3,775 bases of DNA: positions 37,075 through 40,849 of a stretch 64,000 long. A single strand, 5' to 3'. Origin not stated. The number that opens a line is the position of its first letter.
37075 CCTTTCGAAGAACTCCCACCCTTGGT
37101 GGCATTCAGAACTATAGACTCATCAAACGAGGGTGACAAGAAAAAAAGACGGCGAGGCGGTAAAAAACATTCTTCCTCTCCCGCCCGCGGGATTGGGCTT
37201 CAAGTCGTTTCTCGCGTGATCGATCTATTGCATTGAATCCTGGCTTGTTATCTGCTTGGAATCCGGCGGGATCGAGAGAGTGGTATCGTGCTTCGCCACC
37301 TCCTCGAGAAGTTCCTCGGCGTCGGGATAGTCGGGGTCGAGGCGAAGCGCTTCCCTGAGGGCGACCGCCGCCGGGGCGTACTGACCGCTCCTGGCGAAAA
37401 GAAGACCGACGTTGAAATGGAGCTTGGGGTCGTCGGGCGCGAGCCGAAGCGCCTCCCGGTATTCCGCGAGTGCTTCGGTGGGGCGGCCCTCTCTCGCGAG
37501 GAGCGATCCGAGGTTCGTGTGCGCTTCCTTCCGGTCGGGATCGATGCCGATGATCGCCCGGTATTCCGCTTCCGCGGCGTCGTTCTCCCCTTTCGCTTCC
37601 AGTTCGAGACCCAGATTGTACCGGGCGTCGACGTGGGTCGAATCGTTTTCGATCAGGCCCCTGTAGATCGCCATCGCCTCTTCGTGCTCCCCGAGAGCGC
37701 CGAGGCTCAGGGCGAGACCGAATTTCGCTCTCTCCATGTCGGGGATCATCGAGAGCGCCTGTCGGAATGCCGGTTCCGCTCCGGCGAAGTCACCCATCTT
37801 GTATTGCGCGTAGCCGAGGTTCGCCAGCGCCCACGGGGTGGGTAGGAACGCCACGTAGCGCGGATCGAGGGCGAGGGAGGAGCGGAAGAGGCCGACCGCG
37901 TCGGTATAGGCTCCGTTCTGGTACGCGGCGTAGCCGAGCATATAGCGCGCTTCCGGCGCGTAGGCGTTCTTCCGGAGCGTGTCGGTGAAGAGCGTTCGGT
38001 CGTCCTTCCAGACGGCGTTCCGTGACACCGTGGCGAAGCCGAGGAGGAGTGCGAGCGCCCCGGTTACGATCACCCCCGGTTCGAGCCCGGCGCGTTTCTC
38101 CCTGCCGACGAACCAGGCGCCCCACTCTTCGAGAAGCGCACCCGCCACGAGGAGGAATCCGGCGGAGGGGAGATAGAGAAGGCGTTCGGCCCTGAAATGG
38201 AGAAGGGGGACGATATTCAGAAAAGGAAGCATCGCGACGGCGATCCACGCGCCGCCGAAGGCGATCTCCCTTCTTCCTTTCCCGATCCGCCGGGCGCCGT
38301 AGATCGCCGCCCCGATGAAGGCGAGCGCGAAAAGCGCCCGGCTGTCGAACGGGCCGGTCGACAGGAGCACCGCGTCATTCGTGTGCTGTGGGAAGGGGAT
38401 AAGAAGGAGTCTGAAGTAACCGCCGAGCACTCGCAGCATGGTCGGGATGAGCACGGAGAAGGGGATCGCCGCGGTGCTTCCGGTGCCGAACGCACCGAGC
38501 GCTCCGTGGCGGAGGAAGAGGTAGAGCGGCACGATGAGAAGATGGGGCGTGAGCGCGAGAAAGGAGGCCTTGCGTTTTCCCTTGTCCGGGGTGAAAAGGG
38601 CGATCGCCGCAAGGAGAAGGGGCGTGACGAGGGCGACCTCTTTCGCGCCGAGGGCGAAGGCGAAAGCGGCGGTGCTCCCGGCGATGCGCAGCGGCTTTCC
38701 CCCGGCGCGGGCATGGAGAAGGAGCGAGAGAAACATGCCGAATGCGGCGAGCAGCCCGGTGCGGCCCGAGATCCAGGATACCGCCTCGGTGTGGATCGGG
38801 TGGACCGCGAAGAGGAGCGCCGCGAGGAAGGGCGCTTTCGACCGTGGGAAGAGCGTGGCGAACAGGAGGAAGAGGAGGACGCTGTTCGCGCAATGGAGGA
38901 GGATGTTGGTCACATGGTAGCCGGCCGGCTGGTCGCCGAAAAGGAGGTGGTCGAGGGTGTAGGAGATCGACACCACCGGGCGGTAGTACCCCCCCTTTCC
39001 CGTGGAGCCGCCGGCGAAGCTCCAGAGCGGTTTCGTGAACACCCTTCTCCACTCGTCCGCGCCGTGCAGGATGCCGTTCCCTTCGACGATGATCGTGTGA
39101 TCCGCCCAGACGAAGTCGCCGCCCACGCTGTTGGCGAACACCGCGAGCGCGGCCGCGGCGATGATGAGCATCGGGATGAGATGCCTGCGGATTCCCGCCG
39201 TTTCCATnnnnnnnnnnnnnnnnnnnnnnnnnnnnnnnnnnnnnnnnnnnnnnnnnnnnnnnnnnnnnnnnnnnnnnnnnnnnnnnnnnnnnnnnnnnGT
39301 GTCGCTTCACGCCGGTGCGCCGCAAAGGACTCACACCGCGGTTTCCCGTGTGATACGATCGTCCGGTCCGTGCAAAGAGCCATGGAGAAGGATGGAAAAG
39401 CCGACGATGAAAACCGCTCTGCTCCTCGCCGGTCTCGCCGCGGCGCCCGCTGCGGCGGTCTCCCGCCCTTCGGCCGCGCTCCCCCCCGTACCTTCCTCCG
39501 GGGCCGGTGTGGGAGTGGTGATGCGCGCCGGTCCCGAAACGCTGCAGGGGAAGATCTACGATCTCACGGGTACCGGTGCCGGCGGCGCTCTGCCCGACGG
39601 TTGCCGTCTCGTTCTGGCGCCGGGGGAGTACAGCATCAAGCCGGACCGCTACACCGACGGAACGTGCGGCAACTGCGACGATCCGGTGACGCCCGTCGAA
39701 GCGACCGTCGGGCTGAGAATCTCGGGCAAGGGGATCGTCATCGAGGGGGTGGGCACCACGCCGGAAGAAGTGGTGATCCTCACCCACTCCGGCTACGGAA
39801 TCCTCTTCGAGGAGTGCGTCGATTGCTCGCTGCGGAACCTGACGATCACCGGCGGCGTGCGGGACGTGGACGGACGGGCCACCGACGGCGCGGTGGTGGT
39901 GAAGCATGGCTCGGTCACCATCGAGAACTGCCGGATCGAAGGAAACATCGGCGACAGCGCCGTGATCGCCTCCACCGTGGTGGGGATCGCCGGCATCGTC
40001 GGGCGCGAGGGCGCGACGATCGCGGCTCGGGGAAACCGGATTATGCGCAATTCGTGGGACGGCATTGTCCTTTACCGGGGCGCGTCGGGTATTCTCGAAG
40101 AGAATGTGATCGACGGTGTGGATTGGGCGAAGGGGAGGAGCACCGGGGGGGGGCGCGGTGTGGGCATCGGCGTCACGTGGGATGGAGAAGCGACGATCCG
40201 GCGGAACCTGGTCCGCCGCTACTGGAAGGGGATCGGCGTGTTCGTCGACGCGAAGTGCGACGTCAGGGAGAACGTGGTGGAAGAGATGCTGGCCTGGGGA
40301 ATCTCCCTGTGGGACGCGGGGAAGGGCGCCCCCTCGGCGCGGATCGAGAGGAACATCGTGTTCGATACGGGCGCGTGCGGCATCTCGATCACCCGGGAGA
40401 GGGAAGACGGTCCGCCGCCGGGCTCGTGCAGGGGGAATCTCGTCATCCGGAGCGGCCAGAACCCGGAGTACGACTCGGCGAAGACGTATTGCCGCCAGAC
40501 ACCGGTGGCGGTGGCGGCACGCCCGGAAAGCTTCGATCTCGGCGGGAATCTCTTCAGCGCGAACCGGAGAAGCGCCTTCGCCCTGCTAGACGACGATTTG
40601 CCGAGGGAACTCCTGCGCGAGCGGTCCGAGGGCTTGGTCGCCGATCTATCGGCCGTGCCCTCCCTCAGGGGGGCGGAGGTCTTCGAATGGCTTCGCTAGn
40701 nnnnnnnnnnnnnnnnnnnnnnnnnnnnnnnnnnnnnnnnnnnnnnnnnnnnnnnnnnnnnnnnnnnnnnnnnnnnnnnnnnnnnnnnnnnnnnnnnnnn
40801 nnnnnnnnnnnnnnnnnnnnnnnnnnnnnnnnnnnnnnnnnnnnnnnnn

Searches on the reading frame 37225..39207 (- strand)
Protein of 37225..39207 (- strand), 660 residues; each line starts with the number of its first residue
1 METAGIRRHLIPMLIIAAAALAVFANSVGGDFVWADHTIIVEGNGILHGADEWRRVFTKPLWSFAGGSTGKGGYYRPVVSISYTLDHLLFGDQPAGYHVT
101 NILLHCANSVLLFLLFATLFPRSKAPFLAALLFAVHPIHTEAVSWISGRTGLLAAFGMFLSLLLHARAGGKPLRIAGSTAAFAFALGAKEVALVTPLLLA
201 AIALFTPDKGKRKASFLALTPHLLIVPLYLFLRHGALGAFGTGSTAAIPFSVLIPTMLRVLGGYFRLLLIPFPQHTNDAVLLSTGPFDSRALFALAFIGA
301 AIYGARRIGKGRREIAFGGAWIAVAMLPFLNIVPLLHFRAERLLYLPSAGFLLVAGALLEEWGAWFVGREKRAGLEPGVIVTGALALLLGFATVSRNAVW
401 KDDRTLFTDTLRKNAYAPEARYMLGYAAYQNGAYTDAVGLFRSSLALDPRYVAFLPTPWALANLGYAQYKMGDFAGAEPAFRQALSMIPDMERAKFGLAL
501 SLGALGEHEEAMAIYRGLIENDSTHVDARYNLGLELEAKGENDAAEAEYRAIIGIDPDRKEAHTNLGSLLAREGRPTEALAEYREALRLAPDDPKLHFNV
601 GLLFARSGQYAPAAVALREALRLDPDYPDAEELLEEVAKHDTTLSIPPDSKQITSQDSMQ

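Call 39: search_protein_families(library=pfam, proteins=[window:37225-39207:-], max_evalue=0.0001)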
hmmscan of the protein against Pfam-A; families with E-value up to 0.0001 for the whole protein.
window:37225-39207:- (660 aa): 18 families
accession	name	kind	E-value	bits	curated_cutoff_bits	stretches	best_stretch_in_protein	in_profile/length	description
PF13432.12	TPR_16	-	7.6e-33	113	32.7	5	530-594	1-65/65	Tetratricopeptide repeat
PF00515.34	TPR_1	-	1.8e-29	100.8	27.8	2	459-490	2-33/34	Tetratricopeptide repeat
PF07719.23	TPR_2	-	4.3e-29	98.6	27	1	561-593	2-34/34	Tetratricopeptide repeat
PF13181.12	TPR_8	-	1.5e-27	93.8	25.7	0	561-593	2-34/34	Tetratricopeptide repeat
PF13414.12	TPR_11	-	5.5e-24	84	26.8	1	567-608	1-42/42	TPR repeat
PF13428.12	TPR_14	-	1.3e-20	72.3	23.5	1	561-599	2-40/44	Tetratricopeptide repeat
PF14559.12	TPR_19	-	7.1e-19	68.3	25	2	470-524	3-57/68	Tetratricopeptide repeat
PF13424.12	TPR_12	-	1.1e-15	58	30.1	1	562-624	5-75/77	Tetratricopeptide repeat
PF13431.12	TPR_17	-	5.1e-15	54.9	24.4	0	583-611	2-30/34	Tetratricopeptide repeat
PF13174.12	TPR_6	-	2e-12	47.3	26.3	0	494-522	2-30/33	Tetratricopeptide repeat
PF13176.12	TPR_7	-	5.5e-11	42.1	27.9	0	562-594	1-33/36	Tetratricopeptide repeat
PF24575.1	TPR_Slam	-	1e-10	42.4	35.2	0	506-548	61-103/104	Surface lipoprotein assembly modifier, N-terminal TPR repeats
PF13371.12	TPR_9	-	2.3e-10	40.8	35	1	568-635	3-70/73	Tetratricopeptide repeat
PF23914.1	TPR_CcmH_CycH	-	2.4e-08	34.4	42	0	464-552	56-147/158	Cytochrome c-type biogenesis protein H TPR domain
PF12895.13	ANAPC3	-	4.8e-08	33.6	27.2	0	473-534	4-64/82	Anaphase-promoting complex, cyclosome, subunit 3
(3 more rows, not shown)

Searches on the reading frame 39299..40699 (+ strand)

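Call 39: search_protein_families(library=pfam, proteins=[window:39299-40699:+], max_evalue=0.0001)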
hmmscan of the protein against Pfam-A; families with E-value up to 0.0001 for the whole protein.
window:39299-40699:+ (466 aa): 2 families
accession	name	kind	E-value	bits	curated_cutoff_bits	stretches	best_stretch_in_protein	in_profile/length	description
PF13229.12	Beta_helix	-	1e-19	71.1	25.9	2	142-273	22-136/158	Right handed beta helix region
PF05048.19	NosD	-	2.9e-07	30.6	23.6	0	142-271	15-123/212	Periplasmic copper-binding protein (NosD)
